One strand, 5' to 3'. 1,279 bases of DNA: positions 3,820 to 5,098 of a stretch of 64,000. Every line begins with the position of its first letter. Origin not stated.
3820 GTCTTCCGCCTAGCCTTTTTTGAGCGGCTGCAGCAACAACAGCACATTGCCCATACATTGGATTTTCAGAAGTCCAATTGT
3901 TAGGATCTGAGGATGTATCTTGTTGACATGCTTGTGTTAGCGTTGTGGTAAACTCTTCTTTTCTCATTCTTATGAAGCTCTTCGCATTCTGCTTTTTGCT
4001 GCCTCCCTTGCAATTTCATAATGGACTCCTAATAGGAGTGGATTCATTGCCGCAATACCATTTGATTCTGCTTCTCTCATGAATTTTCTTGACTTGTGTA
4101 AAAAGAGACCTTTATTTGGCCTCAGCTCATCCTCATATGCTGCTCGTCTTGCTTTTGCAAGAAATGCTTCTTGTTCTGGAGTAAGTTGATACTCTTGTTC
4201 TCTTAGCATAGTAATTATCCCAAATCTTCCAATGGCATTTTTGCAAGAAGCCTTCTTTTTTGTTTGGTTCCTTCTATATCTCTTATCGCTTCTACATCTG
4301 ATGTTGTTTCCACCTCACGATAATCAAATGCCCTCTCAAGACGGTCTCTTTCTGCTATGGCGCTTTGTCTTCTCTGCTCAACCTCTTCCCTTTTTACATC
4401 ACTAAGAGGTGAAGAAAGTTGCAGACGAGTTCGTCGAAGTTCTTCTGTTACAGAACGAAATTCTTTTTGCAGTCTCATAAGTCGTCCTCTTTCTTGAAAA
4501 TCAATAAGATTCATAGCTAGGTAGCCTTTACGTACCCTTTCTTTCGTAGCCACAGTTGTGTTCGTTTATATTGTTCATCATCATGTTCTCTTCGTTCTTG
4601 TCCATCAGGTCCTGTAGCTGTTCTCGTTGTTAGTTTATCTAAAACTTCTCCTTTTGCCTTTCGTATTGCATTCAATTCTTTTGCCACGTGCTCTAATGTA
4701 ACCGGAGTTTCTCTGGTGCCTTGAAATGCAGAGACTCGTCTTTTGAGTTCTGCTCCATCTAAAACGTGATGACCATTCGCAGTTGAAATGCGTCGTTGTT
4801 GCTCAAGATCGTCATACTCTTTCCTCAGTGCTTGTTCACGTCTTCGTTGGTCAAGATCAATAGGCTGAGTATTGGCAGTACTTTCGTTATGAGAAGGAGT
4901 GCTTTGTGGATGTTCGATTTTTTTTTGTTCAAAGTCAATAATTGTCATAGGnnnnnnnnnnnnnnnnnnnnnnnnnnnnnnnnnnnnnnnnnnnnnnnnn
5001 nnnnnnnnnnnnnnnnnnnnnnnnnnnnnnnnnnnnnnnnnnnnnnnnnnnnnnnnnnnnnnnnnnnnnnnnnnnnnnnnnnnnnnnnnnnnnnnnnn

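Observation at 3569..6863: Tightly packed six-gene operon (HD hydrolase, HNH nuclease, four small charged proteins) divergent from an XRE regulator. Candidate mobile, defence or toxin-type module.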

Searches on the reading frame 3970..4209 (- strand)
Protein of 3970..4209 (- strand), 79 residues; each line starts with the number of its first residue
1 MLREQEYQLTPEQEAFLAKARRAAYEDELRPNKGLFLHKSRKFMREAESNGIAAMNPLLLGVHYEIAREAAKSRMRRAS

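Call 3: search_protein_families(library=pfam, proteins=[window:3970-4209:-], max_evalue=1)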
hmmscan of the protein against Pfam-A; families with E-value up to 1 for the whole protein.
window:3970-4209:- (79 aa): 2 families
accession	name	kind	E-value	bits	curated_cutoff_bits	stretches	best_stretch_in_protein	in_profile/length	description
PF08439.15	Peptidase_M3_N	-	0.017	15.7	25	1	1-25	30-54/70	Oligopeptidase F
PF24429.1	CSLinker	-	0.037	14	27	1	8-21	4-17/38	CSLinker motif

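Call 4: search_protein_families(library=padloc, proteins=[window:3970-4209:-], max_evalue=1)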
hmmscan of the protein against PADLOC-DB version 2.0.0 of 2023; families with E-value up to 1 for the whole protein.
window:3970-4209:- (79 aa): 0 families

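Call 5: search_protein_families(library=phrogs, proteins=[window:3970-4209:-], max_evalue=1)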
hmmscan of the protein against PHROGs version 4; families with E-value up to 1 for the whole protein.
window:3970-4209:- (79 aa): 1 family
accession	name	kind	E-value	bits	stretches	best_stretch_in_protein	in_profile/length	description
phrog_38632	-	unknown function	0.077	14.3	1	14-47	3-36/62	-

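Call 6: search_protein_families(library=ncbifam, proteins=[window:3970-4209:-], max_evalue=1)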
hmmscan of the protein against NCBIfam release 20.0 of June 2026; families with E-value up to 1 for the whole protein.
window:3970-4209:- (79 aa): 0 families

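Call 120: find_related_loci(query=A6, collection=viral_contigs, flank=6000)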
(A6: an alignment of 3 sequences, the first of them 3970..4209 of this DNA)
Query A6 (79 aa) in viral_contigs; peptide patterns used: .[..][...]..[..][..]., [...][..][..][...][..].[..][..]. (x = any residue, [..] = any of these).
124 stretches matched a pattern, but none encodes a relative of the query by tblastn (E <= 1e-3).

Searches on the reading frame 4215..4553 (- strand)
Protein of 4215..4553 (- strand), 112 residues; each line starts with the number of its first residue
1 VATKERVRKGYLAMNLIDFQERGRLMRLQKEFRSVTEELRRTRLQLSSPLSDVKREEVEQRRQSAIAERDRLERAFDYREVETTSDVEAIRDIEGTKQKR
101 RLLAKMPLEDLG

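Call 3: search_protein_families(library=pfam, proteins=[window:4215-4553:-], max_evalue=1)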
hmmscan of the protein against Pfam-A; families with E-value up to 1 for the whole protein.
window:4215-4553:- (112 aa): 1 family
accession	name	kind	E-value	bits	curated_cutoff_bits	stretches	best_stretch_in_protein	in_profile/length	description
PF16025.10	CaM_bind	-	0.35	11.7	27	1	50-89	20-62/78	Calcium-dependent calmodulin binding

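Call 4: search_protein_families(library=padloc, proteins=[window:4215-4553:-], max_evalue=1)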
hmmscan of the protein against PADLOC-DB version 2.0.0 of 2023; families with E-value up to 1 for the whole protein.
window:4215-4553:- (112 aa): 0 families

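Call 5: search_protein_families(library=phrogs, proteins=[window:4215-4553:-], max_evalue=1)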
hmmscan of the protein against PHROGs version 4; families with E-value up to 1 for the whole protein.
window:4215-4553:- (112 aa): 3 families
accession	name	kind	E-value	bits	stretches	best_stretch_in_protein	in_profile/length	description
phrog_22350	-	transcription regulation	0.019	15.9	1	31-93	84-147/202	transcription factor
phrog_35937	-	unknown function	0.17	13.2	1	66-92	17-43/68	-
phrog_3664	-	DNA, RNA and nucleotide metabolism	0.17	13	1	55-80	13-39/58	DNA sliding clamp inhibitor; arrest of S.aureus DNA synthesis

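Call 6: search_protein_families(library=ncbifam, proteins=[window:4215-4553:-], max_evalue=1)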
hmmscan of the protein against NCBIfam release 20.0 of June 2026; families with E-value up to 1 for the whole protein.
window:4215-4553:- (112 aa): 0 families

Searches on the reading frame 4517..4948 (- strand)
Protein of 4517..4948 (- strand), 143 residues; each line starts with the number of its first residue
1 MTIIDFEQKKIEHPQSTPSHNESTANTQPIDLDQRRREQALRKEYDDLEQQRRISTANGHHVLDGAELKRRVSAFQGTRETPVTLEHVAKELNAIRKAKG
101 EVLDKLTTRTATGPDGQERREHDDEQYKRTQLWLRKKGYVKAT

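Call 3: search_protein_families(library=pfam, proteins=[window:4517-4948:-], max_evalue=1)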
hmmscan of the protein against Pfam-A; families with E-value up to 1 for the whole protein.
window:4517-4948:- (143 aa): 0 families

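Call 4: search_protein_families(library=padloc, proteins=[window:4517-4948:-], max_evalue=1)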
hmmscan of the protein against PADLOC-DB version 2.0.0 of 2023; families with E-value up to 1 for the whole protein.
window:4517-4948:- (143 aa): 0 families

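Call 5: search_protein_families(library=phrogs, proteins=[window:4517-4948:-], max_evalue=1)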
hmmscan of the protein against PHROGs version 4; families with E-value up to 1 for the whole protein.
window:4517-4948:- (143 aa): 1 family
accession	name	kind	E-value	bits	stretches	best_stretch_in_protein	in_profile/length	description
phrog_2745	-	transcription regulation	0.089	13.5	1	56-97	61-102/143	transcriptional repressor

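Call 6: search_protein_families(library=ncbifam, proteins=[window:4517-4948:-], max_evalue=1)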
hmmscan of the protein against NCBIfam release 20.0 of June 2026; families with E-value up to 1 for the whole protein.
window:4517-4948:- (143 aa): 1 family
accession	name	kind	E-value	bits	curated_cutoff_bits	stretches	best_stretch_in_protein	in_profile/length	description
TIGR02574.1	stabl_TIGR02574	hypoth_equivalog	0.012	15.6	31.9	1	66-94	36-64/65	putative addiction module component, TIGR02574 family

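Call 121: find_related_loci(query=A10, collection=viral_contigs, flank=6000)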
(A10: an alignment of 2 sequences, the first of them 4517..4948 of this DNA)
Query A10 (143 aa) in viral_contigs; peptide patterns used: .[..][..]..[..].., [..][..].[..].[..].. (x = any residue, [..] = any of these).
148 stretches matched a pattern, but none encodes a relative of the query by tblastn (E <= 1e-3).
